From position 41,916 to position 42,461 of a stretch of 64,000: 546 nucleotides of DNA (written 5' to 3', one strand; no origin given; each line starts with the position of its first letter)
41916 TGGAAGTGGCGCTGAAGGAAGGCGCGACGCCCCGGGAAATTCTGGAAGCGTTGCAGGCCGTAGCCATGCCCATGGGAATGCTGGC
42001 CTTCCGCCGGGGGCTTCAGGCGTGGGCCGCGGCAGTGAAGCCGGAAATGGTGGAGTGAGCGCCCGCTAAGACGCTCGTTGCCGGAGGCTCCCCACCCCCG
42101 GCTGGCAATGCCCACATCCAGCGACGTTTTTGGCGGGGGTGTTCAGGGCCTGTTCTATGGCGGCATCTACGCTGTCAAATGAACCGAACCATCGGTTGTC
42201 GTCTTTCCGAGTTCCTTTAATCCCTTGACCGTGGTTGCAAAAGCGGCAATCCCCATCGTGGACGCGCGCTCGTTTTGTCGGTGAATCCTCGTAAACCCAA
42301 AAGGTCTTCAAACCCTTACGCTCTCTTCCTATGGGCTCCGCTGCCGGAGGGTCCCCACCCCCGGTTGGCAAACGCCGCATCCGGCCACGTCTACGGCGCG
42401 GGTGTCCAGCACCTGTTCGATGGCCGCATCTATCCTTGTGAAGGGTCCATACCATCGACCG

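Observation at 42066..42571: Uncharacterised ~80-aa Cys4 domain in two tandem copies, one fused to tartrate dehydrogenase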

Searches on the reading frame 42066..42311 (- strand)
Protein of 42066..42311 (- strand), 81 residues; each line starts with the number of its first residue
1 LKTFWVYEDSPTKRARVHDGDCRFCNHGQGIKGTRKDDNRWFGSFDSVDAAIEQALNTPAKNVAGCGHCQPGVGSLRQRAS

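Call 3: search_protein_families(library=pfam, proteins=[window:42066-42311:-], max_evalue=1)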
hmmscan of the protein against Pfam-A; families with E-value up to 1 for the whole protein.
window:42066-42311:- (81 aa): 2 families
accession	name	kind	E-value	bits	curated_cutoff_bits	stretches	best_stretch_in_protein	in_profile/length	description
PF19746.4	DUF6233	-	0.003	18.1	27.6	0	53-71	35-54/59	Family of unknown function (DUF6233)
PF02998.19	Lentiviral_Tat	-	0.04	14.4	27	0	5-30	64-85/86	Lentiviral Tat protein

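Call 4: search_protein_families(library=ncbifam, proteins=[window:42066-42311:-], max_evalue=1)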
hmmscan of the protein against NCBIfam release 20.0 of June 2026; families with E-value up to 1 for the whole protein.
window:42066-42311:- (81 aa): 0 families

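Call 6: find_homologous_proteins(query=window:42066-42311:-, max_evalue=0.001)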
Query window:42066-42311:-: no candidate shares three 5-residue words with the query. No homologue found.
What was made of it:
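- Tried and rejected: The word-indexed homologue search with the free copy found nothing (call 6).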

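Call 10: search_solved_structures(query=A1, max_evalue=10, show_alignments=3)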
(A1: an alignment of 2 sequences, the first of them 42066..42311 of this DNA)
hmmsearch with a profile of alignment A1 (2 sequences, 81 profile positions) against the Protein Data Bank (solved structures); distinct sequences matched with E-value up to 10: 0.

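Call 11: search_protein_families(library=phrogs, proteins=[window:42066-42311:-], max_evalue=1)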
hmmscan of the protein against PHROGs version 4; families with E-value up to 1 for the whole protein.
window:42066-42311:- (81 aa): 2 families
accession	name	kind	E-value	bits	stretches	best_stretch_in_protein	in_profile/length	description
phrog_4298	-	unknown function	0.0067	17.6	1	14-70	15-64/70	-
phrog_5095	-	unknown function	0.2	13.2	1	34-58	20-44/75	-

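Call 12: search_protein_families(library=padloc, proteins=[window:42066-42311:-], max_evalue=1)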
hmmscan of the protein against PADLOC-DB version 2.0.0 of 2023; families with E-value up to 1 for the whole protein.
window:42066-42311:- (81 aa): 0 families

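Call 18: search_protein_representatives(alignment_id=A1)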
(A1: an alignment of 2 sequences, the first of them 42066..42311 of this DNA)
Query: 2 sequences, 81 profile positions. Proteins with E-value up to 0.001 (for the whole library): 806; up to 1e-10: 106; up to 1e-30: 2. The best 150 are listed.
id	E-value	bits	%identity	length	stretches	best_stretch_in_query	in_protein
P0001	8.0e-34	131.7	-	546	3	3-75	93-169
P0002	1.6e-32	127.5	-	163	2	3-67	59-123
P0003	4.4e-30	119.7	-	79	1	2-77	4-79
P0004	1.7e-26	108.2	-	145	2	3-72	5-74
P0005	2.3e-22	94.9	-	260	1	3-71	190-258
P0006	5.1e-20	87.4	-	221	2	3-54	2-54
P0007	7.9e-20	86.8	-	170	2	3-66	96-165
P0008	2.4e-19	85.3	-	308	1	4-69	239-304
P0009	3.5e-19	84.8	-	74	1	3-72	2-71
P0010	5.5e-19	84.1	-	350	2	4-72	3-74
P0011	2.5e-18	82.0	-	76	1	3-76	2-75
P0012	2.0e-17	79.1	-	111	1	3-78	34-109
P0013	4.1e-17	78.1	-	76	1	3-73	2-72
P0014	4.7e-17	77.9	-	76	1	4-72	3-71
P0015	2.0e-16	75.9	-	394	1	3-71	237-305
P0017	6.5e-16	74.3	-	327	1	3-71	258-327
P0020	1.1e-15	73.6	-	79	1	3-71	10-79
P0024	2.3e-15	72.5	-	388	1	4-71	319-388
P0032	2.4e-14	69.2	-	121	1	3-71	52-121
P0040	1.2e-13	67.0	-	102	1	3-71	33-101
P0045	3.5e-13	65.5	-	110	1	4-71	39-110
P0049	6.4e-13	64.7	-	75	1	3-72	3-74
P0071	1.2e-11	60.6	-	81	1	3-71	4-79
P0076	1.3e-11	60.5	-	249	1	3-71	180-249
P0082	2.0e-11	59.9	-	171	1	1-71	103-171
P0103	8.8e-11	57.8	-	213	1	3-71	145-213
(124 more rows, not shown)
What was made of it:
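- Real domain: 806 representative clusters at E<=1e-3 and 106 at E<=1e-10 (call 18).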

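Call 22: predict_structure(alignment_id=A1)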
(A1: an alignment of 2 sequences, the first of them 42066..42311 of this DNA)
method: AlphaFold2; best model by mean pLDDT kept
length: 81 residues; sequences in the alignment: 2
mean_pLDDT: 46.3   pTM: 0.31
mean pLDDT of the five models: 46.3, 43.9, 43.2, 39.3, 35.8
residues with pLDDT >= 90: 0; 70-90: 0; 50-70: 37; < 50: 44
segments of 3 or more residues with pLDDT < 50: 18-30, 53-81
pLDDT, mean of each block of 10 residues (from residue 1): 54 50 39 58 56 43 35 35 39
secondary structure, 60 per line:
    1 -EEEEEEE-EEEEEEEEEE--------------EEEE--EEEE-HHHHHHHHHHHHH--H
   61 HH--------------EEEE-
elements in order: E2-8 E10-19 E34-37 E40-43 H45-57 E77-80
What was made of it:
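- Tried and rejected: AlphaFold2 with just the two window copies gave a useless model, pLDDT 46 (call 22).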

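Call 25: search_protein_families(library=pfam, alignment_id=A2, max_evalue=0.001)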
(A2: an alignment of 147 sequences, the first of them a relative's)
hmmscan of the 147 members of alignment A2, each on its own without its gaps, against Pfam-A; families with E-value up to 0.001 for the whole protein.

A. member 1, P0001 (546 aa): 1 family
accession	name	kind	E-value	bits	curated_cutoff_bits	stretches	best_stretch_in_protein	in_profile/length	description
PF08239.17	SH3_3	-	4.3e-06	27.3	27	1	408-461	3-53/54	Bacterial SH3 domain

B. families by the number of members that match (of 147 scanned): 25 families
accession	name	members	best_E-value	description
PF18731.6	HEPN_Swt1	8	3.8e-30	Swt1-like HEPN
PF12796.13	Ank_2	5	3.6e-86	Ankyrin repeats (3 copies)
PF00023.36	Ank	5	2.9e-83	Ankyrin repeat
PF13637.12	Ank_4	5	2e-79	Ankyrin repeats (many copies)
PF13606.12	Ank_3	5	5.3e-54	Ankyrin repeat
PF13857.12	Ank_5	5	1.8e-47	Ankyrin repeats (many copies)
PF23745.1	ANK_LRRK2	3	2e-07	LRRK2 ANK repeat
PF19746.4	DUF6233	3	3.3e-06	Family of unknown function (DUF6233)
PF00805.28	Pentapeptide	2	4.2e-39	Pentapeptide repeats (8 copies)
PF24521.3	Ank_KRIT1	2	5.6e-11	KRIT1 ankyrin-repeats domain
PF13773.12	DUF4170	2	4.2e-06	Domain of unknown function (DUF4170)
PF01145.31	Band_7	2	7.2e-06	SPFH domain / Band 7 family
PF01176.25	eIF-1a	1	4.7e-24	Translation initiation factor 1A / IF-1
PF13676.11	TIR_2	1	1.1e-15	TIR domain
PF24698.1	DUF7662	1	3.7e-14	Domain of unknown function (DUF7662)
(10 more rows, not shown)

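Call 30: search_solved_structures(query=A3, max_evalue=10, show_alignments=3)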
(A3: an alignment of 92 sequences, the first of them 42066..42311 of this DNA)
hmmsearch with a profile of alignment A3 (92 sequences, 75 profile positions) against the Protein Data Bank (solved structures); distinct sequences matched with E-value up to 10: 2.
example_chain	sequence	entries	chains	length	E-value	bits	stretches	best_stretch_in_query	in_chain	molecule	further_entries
1li1_C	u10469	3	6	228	0.4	14.1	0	26-73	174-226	Collagen alpha 2(IV) | Collagen alpha-2(IV) chain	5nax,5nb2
8fjf_A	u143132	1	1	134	7.2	10.1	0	46-63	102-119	H10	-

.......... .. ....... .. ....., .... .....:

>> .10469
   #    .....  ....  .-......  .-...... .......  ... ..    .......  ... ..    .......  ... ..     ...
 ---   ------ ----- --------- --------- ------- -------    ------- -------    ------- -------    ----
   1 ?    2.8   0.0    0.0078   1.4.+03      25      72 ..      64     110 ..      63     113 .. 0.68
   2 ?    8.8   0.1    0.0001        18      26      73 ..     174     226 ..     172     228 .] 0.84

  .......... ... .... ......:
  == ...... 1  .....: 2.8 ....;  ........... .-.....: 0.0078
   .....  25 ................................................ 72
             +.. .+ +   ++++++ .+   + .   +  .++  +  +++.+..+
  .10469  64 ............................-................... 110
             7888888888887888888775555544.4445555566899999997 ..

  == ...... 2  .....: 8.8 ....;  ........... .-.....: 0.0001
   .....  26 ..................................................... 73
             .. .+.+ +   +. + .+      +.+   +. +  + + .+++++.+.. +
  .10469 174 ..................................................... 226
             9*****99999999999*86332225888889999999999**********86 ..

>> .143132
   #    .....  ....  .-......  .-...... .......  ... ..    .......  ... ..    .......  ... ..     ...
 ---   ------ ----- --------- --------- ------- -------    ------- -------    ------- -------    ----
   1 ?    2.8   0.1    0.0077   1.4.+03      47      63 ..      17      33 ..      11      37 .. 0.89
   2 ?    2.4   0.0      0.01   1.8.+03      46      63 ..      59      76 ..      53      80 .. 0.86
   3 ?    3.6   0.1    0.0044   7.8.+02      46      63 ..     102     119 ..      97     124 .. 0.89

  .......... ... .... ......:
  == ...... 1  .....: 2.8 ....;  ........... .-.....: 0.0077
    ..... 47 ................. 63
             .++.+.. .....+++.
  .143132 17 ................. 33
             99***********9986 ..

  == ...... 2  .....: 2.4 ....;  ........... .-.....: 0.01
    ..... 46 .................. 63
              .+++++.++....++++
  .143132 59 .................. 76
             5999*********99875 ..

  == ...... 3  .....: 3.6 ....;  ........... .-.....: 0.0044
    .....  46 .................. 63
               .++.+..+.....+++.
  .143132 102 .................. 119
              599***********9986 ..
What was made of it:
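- Tried and rejected: PDB sequence searches with A1 and A3 gave no meaningful hit (calls 10, 30).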

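Call 31: find_homologous_proteins(query=A3, max_evalue=0.00001)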
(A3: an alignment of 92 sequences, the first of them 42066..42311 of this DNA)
Query A3 (92 sequences) (81 aa, profile of the alignment): 89 proteins with E <= 0.00001 among 352 candidates.
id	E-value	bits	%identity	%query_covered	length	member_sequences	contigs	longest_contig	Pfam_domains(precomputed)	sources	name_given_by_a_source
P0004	3.8e-42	160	30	86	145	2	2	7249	PF13773.12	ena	-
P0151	4.1e-26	109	44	83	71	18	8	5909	-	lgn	-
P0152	1.2e-25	107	44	83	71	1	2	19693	-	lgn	-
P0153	1.1e-24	104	40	83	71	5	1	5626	-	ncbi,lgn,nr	ncbi:MAG: hypothetical protein PHD48_11885 [Alphaproteobacteria bacterium]|nr:hypothetical protein [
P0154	4.1e-24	102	39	88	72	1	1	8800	-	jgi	jgi:hypothetical protein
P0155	4.1e-24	102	44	86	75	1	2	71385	-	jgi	jgi:F-type H+-transporting ATPase subunit beta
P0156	4.5e-24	102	43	84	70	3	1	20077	-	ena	-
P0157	9.1e-24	101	36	85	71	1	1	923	-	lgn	-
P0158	1.5e-23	100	43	84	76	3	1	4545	-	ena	-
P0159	2.2e-23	100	43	85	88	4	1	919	-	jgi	jgi:F-type H+/Na+-transporting ATPase subunit beta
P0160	4.3e-23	99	39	84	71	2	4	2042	-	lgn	-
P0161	6.0e-23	99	36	88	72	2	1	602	-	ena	-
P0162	1.2e-22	98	37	85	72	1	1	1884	-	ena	-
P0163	1.3e-22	97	38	88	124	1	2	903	-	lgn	-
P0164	1.8e-22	97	36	88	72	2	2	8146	-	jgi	jgi:F-type H+-transporting ATPase subunit beta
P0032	5.5e-22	95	42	88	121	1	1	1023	-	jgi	jgi:hypothetical protein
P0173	2.2e-21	94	47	83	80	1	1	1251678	-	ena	-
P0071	8.5e-20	88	35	84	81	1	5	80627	-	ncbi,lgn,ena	-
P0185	5.0e-19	86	40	81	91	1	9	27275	-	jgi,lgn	jgi:hypothetical protein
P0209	1.6e-16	78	31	75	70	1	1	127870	-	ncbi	-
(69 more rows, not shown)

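Call 33: find_encoding_contigs(protein=P0173, flank=6000, max_places=3)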
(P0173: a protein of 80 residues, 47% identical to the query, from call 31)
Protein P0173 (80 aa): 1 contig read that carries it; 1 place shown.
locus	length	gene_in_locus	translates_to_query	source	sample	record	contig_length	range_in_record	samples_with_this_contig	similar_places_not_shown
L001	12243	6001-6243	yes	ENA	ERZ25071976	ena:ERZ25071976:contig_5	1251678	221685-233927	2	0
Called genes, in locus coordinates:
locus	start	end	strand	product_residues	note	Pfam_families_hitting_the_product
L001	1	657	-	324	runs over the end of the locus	PF02086:MethyltransfD12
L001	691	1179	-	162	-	PF15970:HicB-like_2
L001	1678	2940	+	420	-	PF07690:MFS_1, PF06779:MFS_4 (weak), PF07690:MFS_1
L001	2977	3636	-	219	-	PF21948:LplA-B_cat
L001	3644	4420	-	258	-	PF00378:ECH_1, PF16113:ECH_2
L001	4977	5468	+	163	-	-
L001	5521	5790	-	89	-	-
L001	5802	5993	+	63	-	-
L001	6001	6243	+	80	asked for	-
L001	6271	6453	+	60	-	-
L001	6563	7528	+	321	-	PF01555:N6_N4_Mtase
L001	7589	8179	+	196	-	PF01844:HNH, PF14279:HNH_5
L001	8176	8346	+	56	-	PF14657:Arm-DNA-bind_4 (weak)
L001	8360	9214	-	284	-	PF02645:DegV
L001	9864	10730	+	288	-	PF09754:PAC2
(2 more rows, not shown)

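Call 34: find_encoding_contigs(protein=P0209, flank=6000, max_places=3)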
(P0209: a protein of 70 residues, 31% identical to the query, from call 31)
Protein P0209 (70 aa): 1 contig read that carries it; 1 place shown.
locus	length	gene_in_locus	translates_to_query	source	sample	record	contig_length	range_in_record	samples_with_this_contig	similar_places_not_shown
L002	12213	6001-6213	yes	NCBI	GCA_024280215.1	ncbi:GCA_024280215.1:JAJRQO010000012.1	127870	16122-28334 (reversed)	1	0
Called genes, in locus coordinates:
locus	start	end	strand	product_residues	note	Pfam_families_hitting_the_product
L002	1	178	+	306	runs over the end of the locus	PF00698:Acyl_transf_1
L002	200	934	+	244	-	PF00106:adh_short, PF08659:KR, PF13561:adh_short_C2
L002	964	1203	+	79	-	PF00550:PP-binding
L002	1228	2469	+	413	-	PF00109:ketoacyl-synt, PF00108:Thiolase_N (faint), PF02801:Ketoacyl-synt_C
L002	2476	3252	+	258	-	PF14622:Ribonucleas_3_3, PF00636:Ribonuclease_3, PF00035:dsrm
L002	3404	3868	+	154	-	-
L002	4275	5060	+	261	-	PF01012:ETF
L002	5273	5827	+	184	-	-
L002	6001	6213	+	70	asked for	-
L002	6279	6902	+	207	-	-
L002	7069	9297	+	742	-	-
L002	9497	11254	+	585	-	PF00664:ABC_membrane, PF02463:SMC_N (faint), PF00005:ABC_tran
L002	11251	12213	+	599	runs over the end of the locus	PF00664:ABC_membrane, PF00005:ABC_tran, PF02463:SMC_N (faint)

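Call 35: predict_structure(alignment_id=A3)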
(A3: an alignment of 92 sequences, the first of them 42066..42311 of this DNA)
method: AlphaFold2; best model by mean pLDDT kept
length: 81 residues; sequences in the alignment: 92
mean_pLDDT: 93.4   pTM: 0.83
mean pLDDT of the five models: 93.4, 93.4, 92.6, 92.4, 89.3
residues with pLDDT >= 90: 67; 70-90: 13; 50-70: 1; < 50: 0
segments of 3 or more residues with pLDDT < 50: none
pLDDT, mean of each block of 10 residues (from residue 1): 94 96 92 84 96 97 97 92 66
secondary structure, 60 per line:
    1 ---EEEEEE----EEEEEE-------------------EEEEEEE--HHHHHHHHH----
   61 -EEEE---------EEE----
elements in order: E4-9 E14-19 E39-45 H48-56 E62-65 E75-77
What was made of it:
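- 42066..42311 (-): Copy 2: free 81-aa paralogue (TTG start, TAG stop). Ligand-type codons: His 42258-42260, Cys 42246-42248, Cys 42237-42239, Cys 42114-42116, Cys 42105-42107. AlphaFold2 model pLDDT 93.4 (call 35).
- AlphaFold2 with 92 sequences gives pLDDT 93.4 and pTM 0.83 (call 35). ZAS domains are all-helical, whereas the model here is mostly beta (call 35).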

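Call 38: fold_search(model_id=the predicted structure, library=pdb)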
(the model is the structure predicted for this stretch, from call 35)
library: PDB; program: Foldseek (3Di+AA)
matches with E <= 10: 37; with E <= 0.001: 0
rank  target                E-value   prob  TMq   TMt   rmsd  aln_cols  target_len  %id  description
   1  1mk0                  1.1e+00  0.12  0.30  0.26   7.0        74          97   12  catalytic domain of intron endonuclease I-TevI, E75A mutant (released 2002-10-30)
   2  8gj4_D                3.0e+00  0.13  0.39  0.48   4.0        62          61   10  A1 Tei: Adenylation domain 1 core construct from teicoplanin biosynthesis (released 2023-12-06)
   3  1zgw_MODEL_1_A        3.4e+00  0.08  0.30  0.21   5.0        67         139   15  NMR structure of E. Coli Ada protein in complex with DNA (released 2005-10-18)
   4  6uf5                  4.1e+00  0.02  0.21  0.08  10.1        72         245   18  Crystal structure of B. subtilis TagT (released 2020-01-29)
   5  9e99_J                4.4e+00  0.07  0.35  0.13   7.3        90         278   14  Cryo-EM reconstruction of Escherichia phage N4 capsid (released 2025-02-19)
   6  1ln0_A                4.4e+00  0.05  0.28  0.26   6.9        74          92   11  Structure of the Catalytic Domain of Homing Endonuclease I-TevI (released 2002-10-30)
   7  6mps                  4.4e+00  0.02  0.21  0.09  10.1        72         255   18  TagT bound to LIIa-WTA (released 2018-10-17)
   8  9swn_A                4.7e+00  0.02  0.24  0.03  12.7        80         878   10  Cryo-EM structure of yeast telomerase holoenzyme (released 2026-04-08)
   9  8gic_D                5.4e+00  0.09  0.39  0.49   4.1        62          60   10  A1 Tei + Hpg: Adenylation domain 1 core construct from teicoplanin biosynthesis; 4-hydroxyphenylglycine bound (released 2023-12-06)
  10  8huz_B                5.4e+00  0.01  0.25  0.15  12.2       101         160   11  the structure of trans-editing factor ProX (released 2024-01-17)
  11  1ln0_B                6.1e+00  0.03  0.26  0.23   7.2        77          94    8  Structure of the Catalytic Domain of Homing Endonuclease I-TevI (released 2002-10-30)
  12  8w9i_B                6.1e+00  0.02  0.25  0.07   7.4        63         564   13  Crystal structure of bacterial prolyl-tRNA synthetase in complex with inhibitor PAA-5 (released 2024-09-11)
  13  7vwz_D                6.1e+00  0.02  0.27  0.03   8.4        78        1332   13  Cryo-EM structure of Rob-dependent transcription activation complex in a unique conformation (released 2022-06-08)
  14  9d7z_J                6.5e+00  0.06  0.25  0.13   4.1        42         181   17  Shigella flexneri bacteriophage Moo19 Icosahedral Reconstruction (released 2025-01-15)
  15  6mpt                  6.5e+00  0.01  0.21  0.08  10.1        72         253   18  TagT bound to LI-WTA (released 2018-10-17)
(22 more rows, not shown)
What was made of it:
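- On GIY-YIG nuclease: Best hit E 1.1, TM 0.30 (call 38).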
